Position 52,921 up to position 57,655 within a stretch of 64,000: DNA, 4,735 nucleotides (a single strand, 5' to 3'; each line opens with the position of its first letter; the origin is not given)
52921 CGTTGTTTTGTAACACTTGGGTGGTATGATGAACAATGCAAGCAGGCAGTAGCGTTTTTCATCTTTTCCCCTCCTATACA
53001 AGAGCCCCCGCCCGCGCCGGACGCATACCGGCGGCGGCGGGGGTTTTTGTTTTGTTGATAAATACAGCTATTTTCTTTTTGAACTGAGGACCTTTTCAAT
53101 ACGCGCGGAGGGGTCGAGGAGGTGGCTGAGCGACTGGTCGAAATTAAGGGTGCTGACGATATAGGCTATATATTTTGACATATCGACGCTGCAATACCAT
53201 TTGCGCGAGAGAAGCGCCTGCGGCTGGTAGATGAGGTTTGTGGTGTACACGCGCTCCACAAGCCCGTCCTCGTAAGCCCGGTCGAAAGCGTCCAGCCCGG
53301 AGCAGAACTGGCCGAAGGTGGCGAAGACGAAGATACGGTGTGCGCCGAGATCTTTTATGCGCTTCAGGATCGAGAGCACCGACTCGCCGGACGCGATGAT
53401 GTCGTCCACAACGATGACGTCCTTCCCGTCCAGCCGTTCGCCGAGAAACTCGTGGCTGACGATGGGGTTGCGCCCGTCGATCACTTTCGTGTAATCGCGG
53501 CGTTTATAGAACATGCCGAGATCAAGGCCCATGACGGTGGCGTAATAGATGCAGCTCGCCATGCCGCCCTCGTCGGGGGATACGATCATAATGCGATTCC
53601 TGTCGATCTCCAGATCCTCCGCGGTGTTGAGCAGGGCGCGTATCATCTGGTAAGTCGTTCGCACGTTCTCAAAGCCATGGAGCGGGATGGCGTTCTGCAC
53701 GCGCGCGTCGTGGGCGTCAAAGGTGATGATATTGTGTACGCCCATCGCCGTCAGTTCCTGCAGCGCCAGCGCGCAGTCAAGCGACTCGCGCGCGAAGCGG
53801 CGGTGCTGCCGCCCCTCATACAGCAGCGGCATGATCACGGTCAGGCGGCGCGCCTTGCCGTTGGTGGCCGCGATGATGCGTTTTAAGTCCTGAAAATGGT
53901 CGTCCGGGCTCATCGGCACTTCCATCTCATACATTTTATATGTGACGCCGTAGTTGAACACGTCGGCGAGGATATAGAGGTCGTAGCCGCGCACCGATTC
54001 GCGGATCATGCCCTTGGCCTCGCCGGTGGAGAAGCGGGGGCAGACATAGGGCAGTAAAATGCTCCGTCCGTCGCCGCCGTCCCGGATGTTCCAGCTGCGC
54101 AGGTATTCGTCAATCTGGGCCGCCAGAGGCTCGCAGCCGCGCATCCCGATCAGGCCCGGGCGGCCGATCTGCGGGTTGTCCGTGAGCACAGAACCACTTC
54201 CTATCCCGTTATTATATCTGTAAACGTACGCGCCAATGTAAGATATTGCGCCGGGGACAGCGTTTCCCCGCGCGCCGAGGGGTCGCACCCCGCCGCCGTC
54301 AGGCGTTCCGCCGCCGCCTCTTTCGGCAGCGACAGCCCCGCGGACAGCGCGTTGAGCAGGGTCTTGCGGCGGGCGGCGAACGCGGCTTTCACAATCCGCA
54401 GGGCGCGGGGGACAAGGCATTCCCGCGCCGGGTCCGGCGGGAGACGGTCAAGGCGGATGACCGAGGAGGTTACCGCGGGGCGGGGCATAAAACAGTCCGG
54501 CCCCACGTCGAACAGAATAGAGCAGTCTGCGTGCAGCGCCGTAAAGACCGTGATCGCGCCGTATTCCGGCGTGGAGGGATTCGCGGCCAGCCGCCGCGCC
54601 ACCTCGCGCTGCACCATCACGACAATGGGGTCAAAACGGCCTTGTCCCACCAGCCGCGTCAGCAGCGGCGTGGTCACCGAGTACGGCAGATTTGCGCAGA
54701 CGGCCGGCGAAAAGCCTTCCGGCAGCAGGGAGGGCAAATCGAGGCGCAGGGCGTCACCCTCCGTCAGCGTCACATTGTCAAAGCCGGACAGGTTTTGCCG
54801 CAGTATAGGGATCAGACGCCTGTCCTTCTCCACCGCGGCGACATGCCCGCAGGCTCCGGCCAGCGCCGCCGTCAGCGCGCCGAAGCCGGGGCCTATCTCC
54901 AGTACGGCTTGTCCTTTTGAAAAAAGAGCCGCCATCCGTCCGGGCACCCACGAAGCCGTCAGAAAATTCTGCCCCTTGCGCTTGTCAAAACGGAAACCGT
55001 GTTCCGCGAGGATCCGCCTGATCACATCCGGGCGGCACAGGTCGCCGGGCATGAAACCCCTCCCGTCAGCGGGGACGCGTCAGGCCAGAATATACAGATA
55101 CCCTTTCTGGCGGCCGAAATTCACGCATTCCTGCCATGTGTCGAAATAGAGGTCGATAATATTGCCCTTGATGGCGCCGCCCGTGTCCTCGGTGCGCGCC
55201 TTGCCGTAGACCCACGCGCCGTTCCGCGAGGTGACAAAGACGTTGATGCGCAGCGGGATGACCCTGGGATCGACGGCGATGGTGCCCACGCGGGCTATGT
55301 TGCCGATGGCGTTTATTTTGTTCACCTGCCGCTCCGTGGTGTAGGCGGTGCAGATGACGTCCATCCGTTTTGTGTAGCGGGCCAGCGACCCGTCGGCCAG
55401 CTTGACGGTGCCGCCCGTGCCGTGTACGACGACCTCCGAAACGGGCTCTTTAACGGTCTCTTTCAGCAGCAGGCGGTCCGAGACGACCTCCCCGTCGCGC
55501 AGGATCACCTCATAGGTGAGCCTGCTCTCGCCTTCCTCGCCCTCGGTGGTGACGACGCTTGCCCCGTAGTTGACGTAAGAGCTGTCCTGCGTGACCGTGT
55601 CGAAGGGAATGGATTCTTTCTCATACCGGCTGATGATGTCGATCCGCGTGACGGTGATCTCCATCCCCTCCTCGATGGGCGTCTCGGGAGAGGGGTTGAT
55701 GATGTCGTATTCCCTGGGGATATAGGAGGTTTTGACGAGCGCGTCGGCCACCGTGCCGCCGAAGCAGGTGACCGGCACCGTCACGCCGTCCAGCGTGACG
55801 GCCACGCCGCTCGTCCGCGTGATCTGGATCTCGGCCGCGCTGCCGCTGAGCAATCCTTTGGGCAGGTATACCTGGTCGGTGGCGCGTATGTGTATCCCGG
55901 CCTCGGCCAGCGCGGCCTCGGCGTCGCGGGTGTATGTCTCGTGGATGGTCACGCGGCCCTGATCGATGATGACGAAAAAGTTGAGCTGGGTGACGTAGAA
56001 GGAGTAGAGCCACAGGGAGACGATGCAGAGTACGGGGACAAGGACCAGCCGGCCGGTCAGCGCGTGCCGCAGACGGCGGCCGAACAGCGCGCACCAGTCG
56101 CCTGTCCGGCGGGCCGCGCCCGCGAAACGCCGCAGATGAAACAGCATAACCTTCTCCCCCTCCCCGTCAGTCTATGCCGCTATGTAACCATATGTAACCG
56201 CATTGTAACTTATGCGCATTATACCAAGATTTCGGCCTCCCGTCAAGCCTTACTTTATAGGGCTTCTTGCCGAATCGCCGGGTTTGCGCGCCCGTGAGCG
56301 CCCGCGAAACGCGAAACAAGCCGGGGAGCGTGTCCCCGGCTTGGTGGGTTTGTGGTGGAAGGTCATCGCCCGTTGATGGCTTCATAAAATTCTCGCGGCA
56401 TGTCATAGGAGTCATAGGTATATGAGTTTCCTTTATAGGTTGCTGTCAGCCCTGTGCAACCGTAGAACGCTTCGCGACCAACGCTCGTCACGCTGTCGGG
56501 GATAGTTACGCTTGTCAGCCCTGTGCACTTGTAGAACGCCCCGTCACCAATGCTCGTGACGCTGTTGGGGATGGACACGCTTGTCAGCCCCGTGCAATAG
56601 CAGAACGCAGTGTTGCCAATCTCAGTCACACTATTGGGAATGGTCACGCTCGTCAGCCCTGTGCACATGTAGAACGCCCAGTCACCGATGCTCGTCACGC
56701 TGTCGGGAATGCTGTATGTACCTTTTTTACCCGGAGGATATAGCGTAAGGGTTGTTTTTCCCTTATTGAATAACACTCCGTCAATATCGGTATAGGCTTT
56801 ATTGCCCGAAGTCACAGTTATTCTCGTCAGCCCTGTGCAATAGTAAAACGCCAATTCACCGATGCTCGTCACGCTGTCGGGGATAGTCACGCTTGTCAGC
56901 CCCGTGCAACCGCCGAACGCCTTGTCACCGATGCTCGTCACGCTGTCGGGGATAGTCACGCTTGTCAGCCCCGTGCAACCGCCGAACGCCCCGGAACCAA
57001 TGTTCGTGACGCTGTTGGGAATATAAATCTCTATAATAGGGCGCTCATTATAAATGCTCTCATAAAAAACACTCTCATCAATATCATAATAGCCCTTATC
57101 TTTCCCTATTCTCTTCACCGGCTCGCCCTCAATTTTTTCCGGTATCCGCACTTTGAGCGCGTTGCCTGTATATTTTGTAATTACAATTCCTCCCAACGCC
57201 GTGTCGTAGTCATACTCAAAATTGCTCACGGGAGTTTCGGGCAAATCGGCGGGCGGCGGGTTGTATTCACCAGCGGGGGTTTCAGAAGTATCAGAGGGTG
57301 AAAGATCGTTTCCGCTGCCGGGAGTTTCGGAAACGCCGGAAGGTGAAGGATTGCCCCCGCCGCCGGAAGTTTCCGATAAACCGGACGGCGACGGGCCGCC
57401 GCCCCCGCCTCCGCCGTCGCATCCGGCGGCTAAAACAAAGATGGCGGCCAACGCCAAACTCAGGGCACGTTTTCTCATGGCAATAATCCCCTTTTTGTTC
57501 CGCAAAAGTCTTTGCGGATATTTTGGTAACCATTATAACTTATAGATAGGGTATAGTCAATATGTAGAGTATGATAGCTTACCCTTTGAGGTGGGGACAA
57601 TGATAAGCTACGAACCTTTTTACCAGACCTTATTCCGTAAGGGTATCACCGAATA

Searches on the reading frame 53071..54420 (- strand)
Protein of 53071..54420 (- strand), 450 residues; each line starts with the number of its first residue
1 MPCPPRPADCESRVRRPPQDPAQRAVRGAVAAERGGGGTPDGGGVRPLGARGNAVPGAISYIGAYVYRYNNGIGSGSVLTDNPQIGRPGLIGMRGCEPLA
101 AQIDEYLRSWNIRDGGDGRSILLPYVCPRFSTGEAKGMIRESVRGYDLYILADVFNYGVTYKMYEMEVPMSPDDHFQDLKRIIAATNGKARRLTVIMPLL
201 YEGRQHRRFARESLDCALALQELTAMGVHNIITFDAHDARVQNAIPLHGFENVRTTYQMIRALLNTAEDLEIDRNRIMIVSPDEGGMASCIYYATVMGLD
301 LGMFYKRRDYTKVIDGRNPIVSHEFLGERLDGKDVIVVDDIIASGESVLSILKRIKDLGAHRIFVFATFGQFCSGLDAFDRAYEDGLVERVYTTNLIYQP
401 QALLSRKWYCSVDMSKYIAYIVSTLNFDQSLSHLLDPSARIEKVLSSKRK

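Call 40: search_protein_families(library=pfam, proteins=[window:53071-54420:-], max_evalue=0.00001)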
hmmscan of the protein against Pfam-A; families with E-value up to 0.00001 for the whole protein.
window:53071-54420:- (450 aa): 3 families
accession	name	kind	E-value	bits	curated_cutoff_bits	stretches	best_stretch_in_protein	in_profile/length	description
PF13793.12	Pribosyltran_N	-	3.2e-16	59.7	25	1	90-227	3-117/117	N-terminal domain of ribose phosphate pyrophosphokinase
PF00156.33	Pribosyltran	-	6.8e-11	42.2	26.3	1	264-363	19-118/158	Phosphoribosyl transferase domain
PF14572.12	Pribosyl_synth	-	5.5e-09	36.7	27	1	331-434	82-182/184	Phosphoribosyl synthetase-associated domain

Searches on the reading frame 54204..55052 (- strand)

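Call 41: search_protein_families(library=pfam, proteins=[window:54204-55052:-], max_evalue=0.00001)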
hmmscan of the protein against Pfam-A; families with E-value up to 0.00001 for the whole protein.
window:54204-55052:- (283 aa): 1 family
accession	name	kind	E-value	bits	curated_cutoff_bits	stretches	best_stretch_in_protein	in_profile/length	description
PF00398.26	RrnaAD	-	6.5e-45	153.7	24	1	20-277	2-261/263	Ribosomal RNA adenine dimethylase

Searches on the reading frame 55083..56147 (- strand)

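Call 40: search_protein_families(library=pfam, proteins=[window:55083-56147:-], max_evalue=0.00001)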
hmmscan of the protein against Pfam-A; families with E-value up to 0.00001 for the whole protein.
window:55083-56147:- (355 aa): 3 families
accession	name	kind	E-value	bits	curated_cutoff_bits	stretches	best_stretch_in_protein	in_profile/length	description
PF06725.17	3D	-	3.9e-17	62.7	23.8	1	289-354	2-71/72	3D domain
PF07501.17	G5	-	6.4e-17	62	23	1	175-244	5-74/75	G5 domain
PF03990.20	DUF348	-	1.7e-10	40.9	24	0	115-155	1-41/41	G5-linked-Ubiquitin-like domain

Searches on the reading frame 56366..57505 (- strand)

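Call 40: search_protein_families(library=pfam, proteins=[window:56366-57505:-], max_evalue=0.00001)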
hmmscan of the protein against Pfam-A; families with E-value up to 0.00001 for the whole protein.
window:56366-57505:- (380 aa): 1 family
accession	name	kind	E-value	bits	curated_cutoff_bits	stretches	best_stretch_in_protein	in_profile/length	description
PF13306.12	LRR_5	-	5e-56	188.5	27.7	2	265-355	17-105/127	BspA type Leucine rich repeat region (6 copies)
